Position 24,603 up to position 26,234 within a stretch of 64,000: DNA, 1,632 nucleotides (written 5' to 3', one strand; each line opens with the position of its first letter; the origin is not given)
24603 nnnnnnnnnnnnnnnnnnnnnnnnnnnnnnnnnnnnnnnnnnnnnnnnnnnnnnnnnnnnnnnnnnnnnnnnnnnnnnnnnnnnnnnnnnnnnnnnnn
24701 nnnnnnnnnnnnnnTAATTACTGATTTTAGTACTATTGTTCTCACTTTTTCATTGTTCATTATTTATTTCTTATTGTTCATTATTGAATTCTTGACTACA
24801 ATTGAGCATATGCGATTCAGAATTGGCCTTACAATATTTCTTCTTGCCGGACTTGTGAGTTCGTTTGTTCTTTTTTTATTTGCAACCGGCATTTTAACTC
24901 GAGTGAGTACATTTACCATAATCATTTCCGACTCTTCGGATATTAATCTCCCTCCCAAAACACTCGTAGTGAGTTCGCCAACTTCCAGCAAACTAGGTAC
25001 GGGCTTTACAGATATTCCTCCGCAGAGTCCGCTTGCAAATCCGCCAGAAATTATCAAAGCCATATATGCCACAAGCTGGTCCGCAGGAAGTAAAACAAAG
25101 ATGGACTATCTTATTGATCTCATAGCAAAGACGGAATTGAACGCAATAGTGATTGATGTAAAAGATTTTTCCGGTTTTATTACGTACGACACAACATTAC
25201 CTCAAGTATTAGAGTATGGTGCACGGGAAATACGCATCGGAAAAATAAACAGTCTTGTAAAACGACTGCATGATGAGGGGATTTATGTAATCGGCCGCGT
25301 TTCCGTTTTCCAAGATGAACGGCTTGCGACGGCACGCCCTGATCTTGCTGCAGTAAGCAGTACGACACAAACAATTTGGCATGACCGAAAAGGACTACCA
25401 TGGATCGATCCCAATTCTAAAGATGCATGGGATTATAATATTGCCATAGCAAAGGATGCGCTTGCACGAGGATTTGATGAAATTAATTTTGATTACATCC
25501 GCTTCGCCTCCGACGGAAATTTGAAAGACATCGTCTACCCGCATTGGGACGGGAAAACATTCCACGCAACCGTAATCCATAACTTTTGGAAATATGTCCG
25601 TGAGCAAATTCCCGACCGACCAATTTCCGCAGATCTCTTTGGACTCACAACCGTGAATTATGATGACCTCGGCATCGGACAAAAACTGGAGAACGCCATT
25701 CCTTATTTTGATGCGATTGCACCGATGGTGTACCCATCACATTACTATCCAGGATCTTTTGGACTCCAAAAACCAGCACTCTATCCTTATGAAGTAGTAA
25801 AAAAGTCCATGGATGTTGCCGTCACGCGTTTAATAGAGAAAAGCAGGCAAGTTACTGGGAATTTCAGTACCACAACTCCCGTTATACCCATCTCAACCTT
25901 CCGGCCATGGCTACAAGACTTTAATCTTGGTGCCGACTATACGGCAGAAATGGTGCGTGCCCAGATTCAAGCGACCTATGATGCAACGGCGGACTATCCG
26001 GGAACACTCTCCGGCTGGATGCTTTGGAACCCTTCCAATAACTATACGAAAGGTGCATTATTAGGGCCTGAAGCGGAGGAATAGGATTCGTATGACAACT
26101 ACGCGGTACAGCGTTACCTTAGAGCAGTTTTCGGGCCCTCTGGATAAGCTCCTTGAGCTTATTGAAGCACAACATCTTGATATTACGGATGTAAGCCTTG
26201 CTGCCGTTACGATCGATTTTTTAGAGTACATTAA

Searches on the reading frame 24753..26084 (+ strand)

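Call 8: search_protein_families(library=pfam, proteins=[window:24753-26084:+], max_evalue=0.01)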
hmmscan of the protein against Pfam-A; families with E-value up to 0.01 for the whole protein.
window:24753-26084:+ (443 aa): 3 families
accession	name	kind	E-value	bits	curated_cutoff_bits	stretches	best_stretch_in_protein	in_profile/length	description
PF13200.12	DUF4015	-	6.9e-94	314.9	27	1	103-431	1-313/313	Putative glycosyl hydrolase domain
PF14871.12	GHL6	-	8.8e-06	26.4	35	1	120-207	5-88/132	Hypothetical glycosyl hydrolase 6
PF03537.19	Glyco_hydro_114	-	0.00087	19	27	1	166-249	29-115/231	Glycoside-hydrolase family GH114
